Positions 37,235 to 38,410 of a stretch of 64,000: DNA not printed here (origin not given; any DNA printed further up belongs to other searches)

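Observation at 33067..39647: Tandem duplicated module of a PP-loop ATP pyrophosphatase and an S8 peptidase with a Cys-rich tail, next to vWA and CxxC proteins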

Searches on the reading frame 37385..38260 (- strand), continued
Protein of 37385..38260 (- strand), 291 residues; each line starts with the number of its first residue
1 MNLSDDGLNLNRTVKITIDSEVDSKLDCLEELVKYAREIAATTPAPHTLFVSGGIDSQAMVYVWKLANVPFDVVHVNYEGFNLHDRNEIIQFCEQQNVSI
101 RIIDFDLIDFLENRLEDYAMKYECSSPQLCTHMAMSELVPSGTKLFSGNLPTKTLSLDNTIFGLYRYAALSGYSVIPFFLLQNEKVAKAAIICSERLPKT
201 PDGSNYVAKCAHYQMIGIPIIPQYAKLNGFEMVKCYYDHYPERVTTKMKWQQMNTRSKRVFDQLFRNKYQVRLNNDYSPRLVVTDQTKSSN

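Call 62: fold_search(model_id=the predicted structure, library=viral)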
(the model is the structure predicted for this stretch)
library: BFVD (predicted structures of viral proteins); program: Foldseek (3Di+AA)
matches with E <= 10: 946; with E <= 0.001: 16
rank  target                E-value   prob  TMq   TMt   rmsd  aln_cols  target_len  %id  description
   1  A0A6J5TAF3            1.2e-09  1.00  0.60  0.56   3.8       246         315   17  Uncharacterized protein [uncultured Caudovirales phage]
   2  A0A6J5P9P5            1.3e-08  1.00  0.49  0.48   4.6       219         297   16  Uncharacterized protein [uncultured Caudovirales phage]
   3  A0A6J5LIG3            1.3e-07  1.00  0.54  0.57   5.1       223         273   16  Uncharacterized protein [uncultured Caudovirales phage]
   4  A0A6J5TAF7            2.0e-06  1.00  0.50  0.48   6.8       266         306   14  Uncharacterized protein [uncultured Caudovirales phage]
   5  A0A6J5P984            4.0e-06  1.00  0.47  0.37   9.9       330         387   12  Uncharacterized protein [uncultured Caudovirales phage]
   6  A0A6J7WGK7            9.0e-06  1.00  0.42  0.28   6.5       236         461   16  Uncharacterized protein [uncultured Caudovirales phage]
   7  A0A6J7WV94            6.3e-05  1.00  0.54  0.56   5.6       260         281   13  Asparagine synthase [uncultured Caudovirales phage]
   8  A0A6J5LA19            8.4e-05  1.00  0.52  0.44   7.2       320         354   12  Uncharacterized protein [uncultured Caudovirales phage]
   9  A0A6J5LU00            8.9e-05  1.00  0.44  0.36   8.7       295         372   10  Uncharacterized protein [uncultured Caudovirales phage]
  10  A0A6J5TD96            1.6e-04  1.00  0.45  0.35   9.0       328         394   12  Uncharacterized protein [uncultured Caudovirales phage]
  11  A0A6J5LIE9            1.8e-04  1.00  0.51  0.37   8.1       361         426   10  Uncharacterized protein [uncultured Caudovirales phage]
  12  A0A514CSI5            2.8e-04  1.00  0.44  0.31   6.6       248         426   16  asparagine synthase (glutamine-hydrolyzing) [Achromobacter phage Motura]
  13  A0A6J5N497            2.8e-04  1.00  0.31  0.36   7.3       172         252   18  Queuosine biosynthesis protein QueC [uncultured Caudovirales phage]
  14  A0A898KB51            8.8e-04  1.00  0.50  0.53   7.5       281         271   14  (no name in the UniProt tables at hand)
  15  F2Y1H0                8.8e-04  1.00  0.36  0.27  10.1       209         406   11  (no name in the UniProt tables at hand)
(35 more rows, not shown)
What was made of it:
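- Some phage proteins annotated as asparagine synthase are distant structural matches (call 62).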

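Call 69: search_protein_families(library=pfam, proteins=[L064:4350-4592:+, L064:4614-5444:+, L064:5431-6690:+, L064:6713-7894:-, L064:7920-8888:+, L064:8842-11745:+, L064:3240-4214:-, L064:11694-12497:+, L064:12494-13267:-, L064:13291-14979:+], max_evalue=0.01)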
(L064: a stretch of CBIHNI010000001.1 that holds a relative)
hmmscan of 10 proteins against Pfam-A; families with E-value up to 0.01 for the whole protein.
L064:4350-4592:+ (80 aa): 0 families

L064:4614-5444:+ (276 aa): 1 family
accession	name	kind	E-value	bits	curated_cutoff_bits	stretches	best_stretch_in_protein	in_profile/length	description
PF17981.7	ADD_ATRX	-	0.0019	18.4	25.7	1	242-268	18-44/56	Cysteine Rich ADD domain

L064:5431-6690:+ (419 aa): 1 family
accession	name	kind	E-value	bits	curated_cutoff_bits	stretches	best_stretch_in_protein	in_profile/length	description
PF02624.21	YcaO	-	1.8e-34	120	25.7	1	57-388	1-324/325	YcaO cyclodehydratase, ATP-ad Mg2+-binding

L064:6713-7894:- (393 aa): 2 families
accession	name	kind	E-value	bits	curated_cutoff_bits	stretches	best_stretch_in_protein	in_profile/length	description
PF05090.19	HTTM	-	0.0038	17.3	27.7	1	145-242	145-255/259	HTTM domain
PF07291.16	MauE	-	0.0094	16.7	27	1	145-223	6-85/128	Methylamine utilisation protein MauE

L064:7920-8888:+ (322 aa): 0 families

L064:8842-11745:+ (967 aa): 2 families
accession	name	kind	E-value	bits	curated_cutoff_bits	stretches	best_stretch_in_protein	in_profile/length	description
PF00884.28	Sulfatase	-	4.4e-20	72.6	25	1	195-518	3-283/301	Sulfatase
PF01663.27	Phosphodiest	-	1.2e-09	38.6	23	1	195-472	1-220/342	Type I phosphodiesterase / nucleotide pyrophosphatase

L064:3240-4214:- (324 aa): 0 families

L064:11694-12497:+ (267 aa): 1 family
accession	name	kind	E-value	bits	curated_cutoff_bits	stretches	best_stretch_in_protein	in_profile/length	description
PF04116.19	FA_hydroxylase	-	6.6e-25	88.5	31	1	103-232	2-132/132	Fatty acid hydroxylase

L064:12494-13267:- (257 aa): 1 family
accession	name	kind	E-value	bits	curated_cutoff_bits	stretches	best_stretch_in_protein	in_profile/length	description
PF00881.29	Nitroreductase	-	5.8e-18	66.1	23.5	1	80-254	2-167/167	Nitroreductase family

L064:13291-14979:+ (562 aa): 15 families
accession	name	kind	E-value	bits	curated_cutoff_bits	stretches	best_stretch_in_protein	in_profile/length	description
PF13570.13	Beta-prop_ACSF4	-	1e-44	153.7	133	2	378-531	17-174/329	Beta-alanine-activating enzyme, beta-propeller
PF13360.13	PQQ_2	-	9.3e-30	104.4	27.6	3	347-450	2-101/233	Outer membrane protein assembly factor BamB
PF23414.1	Beta-prop_EML_2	-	3.2e-15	56.6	90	3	381-482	11-113/266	Echinoderm microtubule-associated protein second beta-propeller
PF25174.1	Beta-prop_THOC3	-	1.2e-10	41.3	305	2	462-555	59-152/272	THOC3 beta-propeller domain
PF01011.28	PQQ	-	1.7e-10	40.7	26.7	1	228-364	40-206/595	Glucose/ethanol/alcohol dehydrogenase, beta-propeller domain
PF24796.1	WDR55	-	1.4e-07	31.3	200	2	359-497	44-184/296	WDR55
PF25173.1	Beta-prop_WDR3_1st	-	5.4e-06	26.7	154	0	418-485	37-106/184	WDR3 first beta-propeller domain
PF24807.1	WD40_CDC20-Fz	-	1.7e-05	24.7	200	1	301-493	30-223/292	CDC20/Fizzy WD40 domain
PF12894.13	ANAPC4_WD40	-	0.00014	22.5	22.9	0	376-453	3-81/91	Anaphase-promoting complex subunit 4 WD40 domain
PF25171.1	Beta-prop_WDR36-Utp21_1st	-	0.00018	21.5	80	1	383-490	123-233/266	WDR36/Utp21 first beta-propeller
PF25168.1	Beta-prop_WDR36-Utp21_2nd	-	0.00043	20.1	84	1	378-508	167-298/335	WDR36/Utp21 second beta-propeller domain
PF25292.1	Beta-prop_CGLA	-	0.00049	20.1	26.8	0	428-457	50-78/316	Lambda-carrageenase beta-propeller domain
PF23775.1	Beta-prop_RIG_2nd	-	0.00084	19.3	80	0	347-456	58-164/278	RIG second beta-propeller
PF25293.1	Beta-prop_EMC1_N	-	0.0024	18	34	0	350-448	43-145/219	EMC1 N-terminal beta-propeller domain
PF20426.4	NBCH_WD40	-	0.0094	15.3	50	0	353-401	109-157/350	Neurobeachin beta propeller domain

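Call 70: search_protein_families(library=ncbifam, proteins=[L064:4350-4592:+, L064:4614-5444:+, L064:5431-6690:+, L064:6713-7894:-, L064:7920-8888:+, L064:8842-11745:+, L064:3240-4214:-, L064:11694-12497:+, L064:12494-13267:-, L064:13291-14979:+], max_evalue=0.01)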
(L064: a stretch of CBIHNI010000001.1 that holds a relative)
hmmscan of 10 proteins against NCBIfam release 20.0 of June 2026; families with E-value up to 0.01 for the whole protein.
L064:4350-4592:+ (80 aa): 0 families

L064:4614-5444:+ (276 aa): 1 family
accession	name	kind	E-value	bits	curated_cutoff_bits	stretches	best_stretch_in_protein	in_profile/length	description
TIGR03882.1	cyclo_dehyd_2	equivalog_domain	2.6e-13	50.5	36.9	1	154-270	1-118/164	TOMM precursor leader peptide-binding protein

L064:5431-6690:+ (419 aa): 3 families
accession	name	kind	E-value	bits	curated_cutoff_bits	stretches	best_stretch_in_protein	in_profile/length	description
TIGR03604.1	TOMM_cyclo_SagD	subfamily_domain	3.9e-40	137.9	219.25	1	58-419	1-377/377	thiazole/oxazole-forming peptide maturase, SagD family component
TIGR03266.1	methan_mark_1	equivalog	1.1e-13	50.9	365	1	61-290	60-272/376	YcaO-related McrA-glycine thioamidation protein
TIGR00702.1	TIGR00702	domain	3.5e-06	26.3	75.65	1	158-286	145-268/377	YcaO-type kinase domain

L064:6713-7894:- (393 aa): 0 families

L064:7920-8888:+ (322 aa): 0 families

L064:8842-11745:+ (967 aa): 1 family
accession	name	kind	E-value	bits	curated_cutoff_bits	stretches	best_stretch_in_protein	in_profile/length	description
NF038075.1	fam_STM4013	hypoth_equivalog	2.1e-06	27.4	250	1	190-483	5-244/261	STM4013/SEN3800 family hydrolase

L064:3240-4214:- (324 aa): 0 families

L064:11694-12497:+ (267 aa): 1 family
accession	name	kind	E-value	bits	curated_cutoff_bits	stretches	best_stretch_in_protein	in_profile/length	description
NF052566.1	OrLpdHdlsOlsERhiz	equivalog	2.5e-10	40.1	475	1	76-242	94-261/293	ornithine lipid hydroxylase OlsE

L064:12494-13267:- (257 aa): 2 families
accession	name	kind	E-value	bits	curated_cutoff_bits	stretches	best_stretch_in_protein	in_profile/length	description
TIGR03605.1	antibiot_sagB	domain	7.7e-28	97.1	78.4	1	111-252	27-171/173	SagB family peptide dehydrogenase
TIGR04511.1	SagB_rel_DH_2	exception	1.8e-12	47.1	240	1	66-222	165-336/380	putative peptide maturation dehydrogenase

L064:13291-14979:+ (562 aa): 12 families
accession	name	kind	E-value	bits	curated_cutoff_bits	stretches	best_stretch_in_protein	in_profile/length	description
TIGR03300.1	assembly_YfgL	equivalog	8.3e-26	90.5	285.2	3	286-406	61-171/377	outer membrane protein assembly factor BamB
TIGR03075.1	PQQ_enz_alc_DH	subfamily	3.5e-21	75.4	480.05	2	333-409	425-504/530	PQQ-dependent dehydrogenase, methanol/ethanol family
TIGR00336.1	pyrE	equivalog_domain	7.8e-19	68.1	106.8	1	32-199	6-172/173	orotate phosphoribosyltransferase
NF008351.0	PRK11138.1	equivalog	1.2e-18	66.8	423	3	332-407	120-187/394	outer membrane protein assembly factor BamB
NF053615.1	SerThrKinAfsKStmc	equivalog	1.3e-18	67.1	1300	1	238-480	567-802/809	protein serine/threonine kinase AfsK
TIGR04528.1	acido_non_PQQ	subfamily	6.1e-16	58.3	650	2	330-417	384-470/493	acido-empty-quinoprotein group A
NF004034.0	PRK05500.1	equivalog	1.6e-08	33.6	656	1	32-201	297-457/478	bifunctional orotidine-5'-phosphate decarboxylase/orotate phosphoribosyltransferase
NF010382.0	PRK13809.1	equivalog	4.7e-08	32.7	208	1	26-199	14-180/210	orotate phosphoribosyltransferase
NF002620.0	PRK02277.1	subfamily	3.6e-05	23.5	115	1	51-176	53-181/201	orotate phosphoribosyltransferase-like protein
TIGR03074.1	PQQ_membr_DH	subfamily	0.00011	20.2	832.65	0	381-407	214-240/783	membrane-bound PQQ-dependent dehydrogenase, glucose/quinate/shikimate family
NF005537.0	PRK07199.1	subfamily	0.0037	16.4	322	1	132-170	207-245/301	ribose-phosphate diphosphokinase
NF001729.0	PRK00455.1-3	equivalog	0.0048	16.3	245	1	86-170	81-160/231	orotate phosphoribosyltransferase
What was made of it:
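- On TOMM/LAP (YcaO-dependent) RiPP cluster: These are present around the Bdellovibrio homologue (calls 69, 70).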

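Call 76: search_dna_similar(query=L058:7829-9658:+, collection=phages, mode=protein, max_rows=15, max_evalue=0.00001)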
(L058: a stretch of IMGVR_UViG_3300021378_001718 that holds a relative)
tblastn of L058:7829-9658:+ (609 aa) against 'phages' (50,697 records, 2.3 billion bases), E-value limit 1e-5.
Records with a match: 56; places in all: 56; records where one place covers at least 80% of the query: 0.
Best place of each record, by identity: <60% 56.
By first word of the organism name: Bacillus 47; Bacteriophage 3; Acinetobacter 2; Xanthomonas 2; Agrobacterium 2.
By host as written in the record: Bacillus anthracis Sterne 10; Bacillus anthracis 7; Bacillus subtilis 7; Bacillus cereus 6; - 5; Bacillus cohnii 2; Bacillus sp. 2; Xanthomonas translucens pv. translucens (DSM 18974) 2; and 11 more.
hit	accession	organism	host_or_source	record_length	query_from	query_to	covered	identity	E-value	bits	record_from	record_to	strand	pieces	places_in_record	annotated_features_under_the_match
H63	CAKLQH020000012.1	Acinetobacter phage MD-2021a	not known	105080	125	400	45%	31.1%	4e-18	95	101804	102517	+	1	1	Extracellular serine proteinase precursor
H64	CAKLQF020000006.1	Acinetobacter phage MD-2021a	not known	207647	125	400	45%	31.1%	4e-18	95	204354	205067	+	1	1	Extracellular serine proteinase precursor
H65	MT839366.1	Bacteriophage sp.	human fecal samples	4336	168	401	38%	30.7%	9e-9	65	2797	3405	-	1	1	record has no annotation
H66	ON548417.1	Bacillus phage vB_BanS-Thrax1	Bacillus anthracis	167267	170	399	38%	30.9%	7e-13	78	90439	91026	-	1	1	peptidase S8 family protein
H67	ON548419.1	Bacillus phage vB_BanS-Thrax3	Bacillus anthracis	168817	170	399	38%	30.0%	5e-12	75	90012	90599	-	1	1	peptidase S8 family protein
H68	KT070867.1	Bacillus phage PBC2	Bacillus cereus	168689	170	399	38%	30.0%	3e-11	73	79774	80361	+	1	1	putative subtilisin-like protein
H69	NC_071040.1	Bacillus phage PBC2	Bacillus cereus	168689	170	399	38%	30.0%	3e-11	73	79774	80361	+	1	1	protease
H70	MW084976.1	Bacillus phage Kirov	Bacillus cereus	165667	170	399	38%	29.9%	2e-11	73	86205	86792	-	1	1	subtilisin-like serine protease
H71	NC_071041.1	Bacillus phage Kirov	Bacillus cereus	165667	170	399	38%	29.9%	2e-11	73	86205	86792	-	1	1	protease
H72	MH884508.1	Bacillus phage vB_BcoS-136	Bacillus cohnii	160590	170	399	38%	29.3%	2e-11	73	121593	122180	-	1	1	apr: subtilisin DY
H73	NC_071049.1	Bacillus phage vB_BcoS-136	Bacillus cohnii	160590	170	399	38%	29.3%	2e-11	73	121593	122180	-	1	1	apr: subtilisin DY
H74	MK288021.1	Bacillus phage pW2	Bacillus cereus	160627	170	399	38%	29.3%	2e-9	67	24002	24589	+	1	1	putative subtilisin-like protein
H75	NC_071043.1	Bacillus phage pW2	Bacillus cereus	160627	170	399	38%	29.3%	2e-9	67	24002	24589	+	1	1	protease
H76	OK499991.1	Bacillus phage vB_BanS_Sophrita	Bacillus anthracis Sterne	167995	170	399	38%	29.3%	2e-9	67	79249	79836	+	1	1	putative subtilisin-like protein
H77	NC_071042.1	Bacillus phage vB_BanS_Sophrita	Bacillus anthracis Sterne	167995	170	399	38%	29.3%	2e-9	67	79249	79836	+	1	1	protease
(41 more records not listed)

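Call 82: search_protein_families(library=pfam, proteins=[L058:7829-9658:+, L058:5944-6945:+], max_evalue=0.01)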
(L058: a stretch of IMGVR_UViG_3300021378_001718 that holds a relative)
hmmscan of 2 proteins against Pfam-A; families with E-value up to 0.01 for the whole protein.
L058:7829-9658:+ (609 aa): 1 family
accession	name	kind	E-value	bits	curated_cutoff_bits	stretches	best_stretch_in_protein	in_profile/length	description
PF00082.27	Peptidase_S8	-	3.6e-32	112.3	21.8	1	173-428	8-276/288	Subtilase family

L058:5944-6945:+ (333 aa): 2 families
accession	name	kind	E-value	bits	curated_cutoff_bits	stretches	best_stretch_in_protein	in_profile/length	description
PF06508.19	QueC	-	0.002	18.1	22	1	69-138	5-73/210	Queuosine biosynthesis protein QueC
PF01171.26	ATP_bind_3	-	0.0021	18.2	27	1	68-127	4-68/182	PP-loop family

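Call 85: search_protein_representatives(alignment_id=A1)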
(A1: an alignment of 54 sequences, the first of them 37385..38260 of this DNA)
Query: 54 sequences, 294 profile positions. Proteins with E-value up to 0.001 (for the whole library): 1409; up to 1e-10: 808; up to 1e-30: 240. The best 150 are listed.
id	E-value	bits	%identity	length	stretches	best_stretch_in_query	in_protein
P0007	5.0e-119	413.2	-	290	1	5-292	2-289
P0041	1.8e-104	365.4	-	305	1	2-286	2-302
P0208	2.0e-104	365.3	-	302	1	4-289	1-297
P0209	1.6e-100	352.5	-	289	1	2-289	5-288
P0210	4.8e-100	350.9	-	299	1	3-291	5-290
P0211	3.3e-99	348.2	-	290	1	1-288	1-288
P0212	2.8e-96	338.6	-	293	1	3-288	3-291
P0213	3.8e-96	338.1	-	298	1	14-287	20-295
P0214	1.5e-95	336.2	-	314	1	9-283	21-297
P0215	2.3e-95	335.5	-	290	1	9-290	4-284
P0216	2.4e-94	332.2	-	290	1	3-290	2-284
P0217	3.4e-94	331.7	-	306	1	6-290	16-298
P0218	5.3e-94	331.1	-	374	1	2-292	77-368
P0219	1.1e-93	330.0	-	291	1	1-290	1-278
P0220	2.6e-93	328.8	-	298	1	10-289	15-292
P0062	2.4e-90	319.1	-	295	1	8-288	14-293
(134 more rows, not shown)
